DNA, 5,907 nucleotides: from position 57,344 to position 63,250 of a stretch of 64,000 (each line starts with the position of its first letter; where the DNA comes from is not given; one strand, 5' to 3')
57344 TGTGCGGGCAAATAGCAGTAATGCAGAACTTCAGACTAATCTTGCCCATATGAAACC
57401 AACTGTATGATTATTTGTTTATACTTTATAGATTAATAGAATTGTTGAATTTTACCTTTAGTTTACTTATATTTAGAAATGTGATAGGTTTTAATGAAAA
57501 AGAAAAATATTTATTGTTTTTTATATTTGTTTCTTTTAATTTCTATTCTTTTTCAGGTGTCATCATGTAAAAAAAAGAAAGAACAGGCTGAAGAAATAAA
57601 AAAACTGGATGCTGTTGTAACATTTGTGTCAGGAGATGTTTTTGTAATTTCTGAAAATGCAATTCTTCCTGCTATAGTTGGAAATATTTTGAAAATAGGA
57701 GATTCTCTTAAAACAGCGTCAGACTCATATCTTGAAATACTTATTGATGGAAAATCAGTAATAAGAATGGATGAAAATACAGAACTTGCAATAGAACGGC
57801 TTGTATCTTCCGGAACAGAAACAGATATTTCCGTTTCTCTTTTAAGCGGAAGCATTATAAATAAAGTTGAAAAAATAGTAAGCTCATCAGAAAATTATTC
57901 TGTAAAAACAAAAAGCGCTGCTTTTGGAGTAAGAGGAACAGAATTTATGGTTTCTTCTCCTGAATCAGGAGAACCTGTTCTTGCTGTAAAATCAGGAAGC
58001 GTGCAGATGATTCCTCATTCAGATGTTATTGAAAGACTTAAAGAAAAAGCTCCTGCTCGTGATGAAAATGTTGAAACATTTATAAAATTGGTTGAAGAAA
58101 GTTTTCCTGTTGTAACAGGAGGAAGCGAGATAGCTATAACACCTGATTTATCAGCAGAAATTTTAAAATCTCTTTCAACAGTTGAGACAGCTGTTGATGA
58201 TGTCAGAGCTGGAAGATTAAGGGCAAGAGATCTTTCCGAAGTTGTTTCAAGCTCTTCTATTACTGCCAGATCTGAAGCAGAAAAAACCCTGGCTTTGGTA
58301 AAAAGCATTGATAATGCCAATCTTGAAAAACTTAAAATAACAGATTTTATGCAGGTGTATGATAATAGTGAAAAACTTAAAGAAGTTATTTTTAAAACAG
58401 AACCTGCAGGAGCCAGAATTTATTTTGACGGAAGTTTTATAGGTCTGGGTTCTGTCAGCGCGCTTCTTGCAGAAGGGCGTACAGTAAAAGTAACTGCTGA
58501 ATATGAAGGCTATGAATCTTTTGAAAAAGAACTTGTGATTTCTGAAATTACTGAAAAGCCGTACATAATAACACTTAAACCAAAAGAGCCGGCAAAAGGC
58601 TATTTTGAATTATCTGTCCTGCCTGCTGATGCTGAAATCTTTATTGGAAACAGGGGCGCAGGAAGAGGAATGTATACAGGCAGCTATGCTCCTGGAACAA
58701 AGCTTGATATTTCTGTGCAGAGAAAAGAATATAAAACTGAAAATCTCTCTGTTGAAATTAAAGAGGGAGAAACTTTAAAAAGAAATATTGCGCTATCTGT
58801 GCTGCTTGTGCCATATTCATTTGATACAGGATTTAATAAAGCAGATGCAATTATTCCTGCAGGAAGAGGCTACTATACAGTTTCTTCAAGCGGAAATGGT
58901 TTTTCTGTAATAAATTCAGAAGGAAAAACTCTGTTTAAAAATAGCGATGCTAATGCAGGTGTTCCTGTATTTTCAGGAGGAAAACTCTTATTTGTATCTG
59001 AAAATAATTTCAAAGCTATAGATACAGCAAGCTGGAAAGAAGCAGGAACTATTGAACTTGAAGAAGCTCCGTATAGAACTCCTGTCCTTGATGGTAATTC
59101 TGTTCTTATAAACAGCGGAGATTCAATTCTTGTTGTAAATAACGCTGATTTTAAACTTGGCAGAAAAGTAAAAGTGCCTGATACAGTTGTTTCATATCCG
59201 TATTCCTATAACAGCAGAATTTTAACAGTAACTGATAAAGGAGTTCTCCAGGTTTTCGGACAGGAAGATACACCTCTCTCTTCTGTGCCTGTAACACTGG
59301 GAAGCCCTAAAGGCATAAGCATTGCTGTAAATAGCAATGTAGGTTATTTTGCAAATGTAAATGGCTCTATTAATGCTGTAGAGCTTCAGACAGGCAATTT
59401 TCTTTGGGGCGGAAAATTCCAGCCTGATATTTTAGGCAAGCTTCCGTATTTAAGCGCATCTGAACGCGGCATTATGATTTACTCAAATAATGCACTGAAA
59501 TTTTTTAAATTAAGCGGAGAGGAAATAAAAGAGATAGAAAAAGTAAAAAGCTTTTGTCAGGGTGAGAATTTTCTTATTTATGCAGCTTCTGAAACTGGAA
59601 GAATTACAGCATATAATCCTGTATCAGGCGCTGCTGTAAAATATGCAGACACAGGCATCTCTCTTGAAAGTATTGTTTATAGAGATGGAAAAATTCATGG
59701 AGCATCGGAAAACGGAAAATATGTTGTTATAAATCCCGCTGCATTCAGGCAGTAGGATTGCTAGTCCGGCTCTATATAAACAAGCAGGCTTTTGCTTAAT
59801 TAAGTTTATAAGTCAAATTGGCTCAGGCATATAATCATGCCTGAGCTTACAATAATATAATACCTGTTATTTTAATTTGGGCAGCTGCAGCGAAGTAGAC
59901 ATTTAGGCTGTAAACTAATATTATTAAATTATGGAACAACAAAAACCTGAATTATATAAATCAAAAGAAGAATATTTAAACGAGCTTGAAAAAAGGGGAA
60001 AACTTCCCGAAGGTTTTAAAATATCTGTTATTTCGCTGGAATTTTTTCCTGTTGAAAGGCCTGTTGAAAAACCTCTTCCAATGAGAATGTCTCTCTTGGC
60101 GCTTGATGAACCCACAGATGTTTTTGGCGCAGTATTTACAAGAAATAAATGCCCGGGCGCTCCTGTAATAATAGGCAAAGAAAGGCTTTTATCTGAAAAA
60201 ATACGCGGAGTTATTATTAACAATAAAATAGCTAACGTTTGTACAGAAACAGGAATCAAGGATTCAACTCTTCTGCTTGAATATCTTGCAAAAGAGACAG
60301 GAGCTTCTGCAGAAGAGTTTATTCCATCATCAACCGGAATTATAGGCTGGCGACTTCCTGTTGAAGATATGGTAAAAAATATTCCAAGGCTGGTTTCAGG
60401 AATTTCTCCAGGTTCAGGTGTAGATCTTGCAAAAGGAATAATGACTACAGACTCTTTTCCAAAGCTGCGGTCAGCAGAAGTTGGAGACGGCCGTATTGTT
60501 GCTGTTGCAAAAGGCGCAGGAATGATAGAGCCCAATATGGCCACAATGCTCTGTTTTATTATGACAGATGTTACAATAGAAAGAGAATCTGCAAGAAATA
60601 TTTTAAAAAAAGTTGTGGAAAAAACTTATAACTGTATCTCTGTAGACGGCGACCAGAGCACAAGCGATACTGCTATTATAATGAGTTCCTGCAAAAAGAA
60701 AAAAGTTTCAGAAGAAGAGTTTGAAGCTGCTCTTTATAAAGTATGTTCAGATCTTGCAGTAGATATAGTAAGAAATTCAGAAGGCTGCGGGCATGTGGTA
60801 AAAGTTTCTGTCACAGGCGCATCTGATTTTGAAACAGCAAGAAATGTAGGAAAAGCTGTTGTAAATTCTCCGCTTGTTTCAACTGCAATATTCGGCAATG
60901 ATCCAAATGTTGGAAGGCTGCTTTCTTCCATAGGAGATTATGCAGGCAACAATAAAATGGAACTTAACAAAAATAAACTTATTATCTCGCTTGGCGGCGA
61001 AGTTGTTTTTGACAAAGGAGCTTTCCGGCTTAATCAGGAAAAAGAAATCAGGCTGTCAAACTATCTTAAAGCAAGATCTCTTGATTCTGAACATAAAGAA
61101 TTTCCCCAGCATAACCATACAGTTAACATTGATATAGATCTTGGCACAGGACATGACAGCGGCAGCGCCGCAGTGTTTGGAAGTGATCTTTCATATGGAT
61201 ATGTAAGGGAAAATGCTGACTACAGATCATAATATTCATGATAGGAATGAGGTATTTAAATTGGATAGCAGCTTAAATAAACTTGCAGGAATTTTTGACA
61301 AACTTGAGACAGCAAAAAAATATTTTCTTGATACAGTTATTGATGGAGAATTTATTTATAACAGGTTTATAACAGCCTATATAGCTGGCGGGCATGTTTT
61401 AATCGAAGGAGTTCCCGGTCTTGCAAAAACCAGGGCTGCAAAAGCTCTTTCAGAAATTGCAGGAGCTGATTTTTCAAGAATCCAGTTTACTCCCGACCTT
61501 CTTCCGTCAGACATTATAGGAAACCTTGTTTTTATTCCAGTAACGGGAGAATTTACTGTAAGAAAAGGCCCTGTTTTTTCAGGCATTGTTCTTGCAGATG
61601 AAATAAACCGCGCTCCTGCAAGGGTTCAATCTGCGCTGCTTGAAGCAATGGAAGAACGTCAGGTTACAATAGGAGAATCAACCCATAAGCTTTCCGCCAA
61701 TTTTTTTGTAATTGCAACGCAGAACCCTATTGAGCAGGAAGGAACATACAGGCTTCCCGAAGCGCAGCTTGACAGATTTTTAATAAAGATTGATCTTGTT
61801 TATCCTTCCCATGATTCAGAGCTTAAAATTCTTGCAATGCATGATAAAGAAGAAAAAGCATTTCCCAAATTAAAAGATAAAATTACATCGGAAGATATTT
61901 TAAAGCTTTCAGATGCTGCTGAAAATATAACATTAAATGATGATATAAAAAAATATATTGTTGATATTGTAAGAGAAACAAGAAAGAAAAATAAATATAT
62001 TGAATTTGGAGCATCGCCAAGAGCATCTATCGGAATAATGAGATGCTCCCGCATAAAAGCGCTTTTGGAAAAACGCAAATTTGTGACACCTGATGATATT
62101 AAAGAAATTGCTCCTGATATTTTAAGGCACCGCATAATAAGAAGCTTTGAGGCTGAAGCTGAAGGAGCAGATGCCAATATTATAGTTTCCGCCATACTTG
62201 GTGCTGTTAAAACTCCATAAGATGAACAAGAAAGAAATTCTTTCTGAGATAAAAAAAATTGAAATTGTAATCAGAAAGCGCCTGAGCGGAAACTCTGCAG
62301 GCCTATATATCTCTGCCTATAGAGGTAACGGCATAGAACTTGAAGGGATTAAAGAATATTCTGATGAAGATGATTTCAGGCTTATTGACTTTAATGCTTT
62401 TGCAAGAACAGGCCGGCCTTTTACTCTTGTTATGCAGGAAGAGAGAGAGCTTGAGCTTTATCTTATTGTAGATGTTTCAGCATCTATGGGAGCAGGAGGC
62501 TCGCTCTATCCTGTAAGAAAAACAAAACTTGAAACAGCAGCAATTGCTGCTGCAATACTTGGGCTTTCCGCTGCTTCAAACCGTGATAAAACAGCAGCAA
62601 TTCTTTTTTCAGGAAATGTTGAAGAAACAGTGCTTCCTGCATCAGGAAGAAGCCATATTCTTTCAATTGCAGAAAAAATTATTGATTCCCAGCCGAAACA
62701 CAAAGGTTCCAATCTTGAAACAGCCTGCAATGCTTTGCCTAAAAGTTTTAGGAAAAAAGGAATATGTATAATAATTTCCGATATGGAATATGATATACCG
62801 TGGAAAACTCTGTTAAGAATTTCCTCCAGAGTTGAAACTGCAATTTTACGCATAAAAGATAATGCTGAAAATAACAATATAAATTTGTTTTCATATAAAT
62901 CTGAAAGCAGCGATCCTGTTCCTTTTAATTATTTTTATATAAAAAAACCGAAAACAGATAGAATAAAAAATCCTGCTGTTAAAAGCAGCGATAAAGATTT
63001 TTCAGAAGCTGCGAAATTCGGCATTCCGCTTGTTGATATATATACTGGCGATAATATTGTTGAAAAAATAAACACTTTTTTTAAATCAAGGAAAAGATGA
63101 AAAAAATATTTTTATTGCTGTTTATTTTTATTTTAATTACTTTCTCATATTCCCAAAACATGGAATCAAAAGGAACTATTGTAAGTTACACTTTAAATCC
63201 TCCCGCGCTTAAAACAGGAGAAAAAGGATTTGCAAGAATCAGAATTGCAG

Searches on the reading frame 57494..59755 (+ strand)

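Call 76: search_protein_families(library=pfam, proteins=[window:57494-59755:+], max_evalue=0.001)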
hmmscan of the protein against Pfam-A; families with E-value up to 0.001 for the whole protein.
window:57494-59755:+ (753 aa): 3 families
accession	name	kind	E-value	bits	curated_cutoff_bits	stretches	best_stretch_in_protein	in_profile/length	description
PF04773.18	FecR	-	9.5e-14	52.1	24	1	71-171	2-97/97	FecR protein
PF08308.17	PEGA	-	1.2e-07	32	20.8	1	299-350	5-56/71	PEGA domain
PF13570.13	Beta-prop_ACSF4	-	0.00056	19.8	133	0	514-595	204-294/329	Beta-alanine-activating enzyme, beta-propeller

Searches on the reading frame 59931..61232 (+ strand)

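Call 76: search_protein_families(library=pfam, proteins=[window:59931-61232:+], max_evalue=0.001)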
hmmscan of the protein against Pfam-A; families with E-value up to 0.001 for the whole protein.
window:59931-61232:+ (433 aa): 1 family
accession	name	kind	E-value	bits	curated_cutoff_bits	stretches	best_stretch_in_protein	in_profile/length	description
PF01960.23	ArgJ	-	6.6e-108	361.2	32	1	53-433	16-377/377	ArgJ family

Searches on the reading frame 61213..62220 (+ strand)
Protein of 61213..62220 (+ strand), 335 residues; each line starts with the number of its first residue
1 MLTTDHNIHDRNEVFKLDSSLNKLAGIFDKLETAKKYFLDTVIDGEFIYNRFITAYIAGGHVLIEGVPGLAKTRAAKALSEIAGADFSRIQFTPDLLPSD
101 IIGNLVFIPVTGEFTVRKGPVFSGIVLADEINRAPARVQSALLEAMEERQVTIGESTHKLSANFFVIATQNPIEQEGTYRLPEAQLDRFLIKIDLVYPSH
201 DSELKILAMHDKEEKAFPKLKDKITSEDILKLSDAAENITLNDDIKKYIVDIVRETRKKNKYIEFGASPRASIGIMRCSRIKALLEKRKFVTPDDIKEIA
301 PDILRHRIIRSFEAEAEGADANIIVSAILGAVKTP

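Call 78: search_protein_families(library=pfam, proteins=[window:61213-62220:+], max_evalue=0.00001)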
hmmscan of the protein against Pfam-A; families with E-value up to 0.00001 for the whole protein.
window:61213-62220:+ (335 aa): 5 families
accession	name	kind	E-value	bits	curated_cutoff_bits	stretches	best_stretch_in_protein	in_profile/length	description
PF07726.17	AAA_3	-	1.5e-61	206.5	27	1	61-191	1-131/131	ATPase family associated with various cellular activities (AAA)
PF17863.7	AAA_lid_2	-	1.8e-21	76.1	22.7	1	260-326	6-72/74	AAA lid domain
PF07728.20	AAA_5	-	2.4e-14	54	22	1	61-189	1-139/139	AAA domain (dynein-related subfamily)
PF20030.5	bpMoxR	-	5.3e-12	45.7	27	1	30-233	2-204/205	MoxR domain in the MoxR-vWA-beta-propeller ternary systems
PF00493.29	MCM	-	1.1e-07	31.7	23.3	1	60-179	58-178/224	MCM P-loop domain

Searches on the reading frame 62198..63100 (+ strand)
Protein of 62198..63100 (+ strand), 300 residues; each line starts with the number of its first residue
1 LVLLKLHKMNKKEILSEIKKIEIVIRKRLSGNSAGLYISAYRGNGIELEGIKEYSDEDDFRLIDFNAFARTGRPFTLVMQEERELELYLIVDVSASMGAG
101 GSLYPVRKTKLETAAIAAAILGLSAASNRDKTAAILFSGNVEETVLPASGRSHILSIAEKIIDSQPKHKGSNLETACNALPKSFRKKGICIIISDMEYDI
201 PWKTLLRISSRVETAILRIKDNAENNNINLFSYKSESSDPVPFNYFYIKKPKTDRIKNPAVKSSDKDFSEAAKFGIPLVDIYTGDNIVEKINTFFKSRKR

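Call 78: search_protein_families(library=pfam, proteins=[window:62198-63100:+], max_evalue=0.00001)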
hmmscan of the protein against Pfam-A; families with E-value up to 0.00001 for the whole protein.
window:62198-63100:+ (300 aa): 2 families
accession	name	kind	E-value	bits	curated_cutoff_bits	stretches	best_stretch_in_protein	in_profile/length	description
PF01882.25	DUF58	-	9.6e-36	123.4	23.4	1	52-225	3-174/216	Protein of unknown function DUF58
PF13519.12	VWA_2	-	1.9e-10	41.8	27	1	88-196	2-106/107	von Willebrand factor type A domain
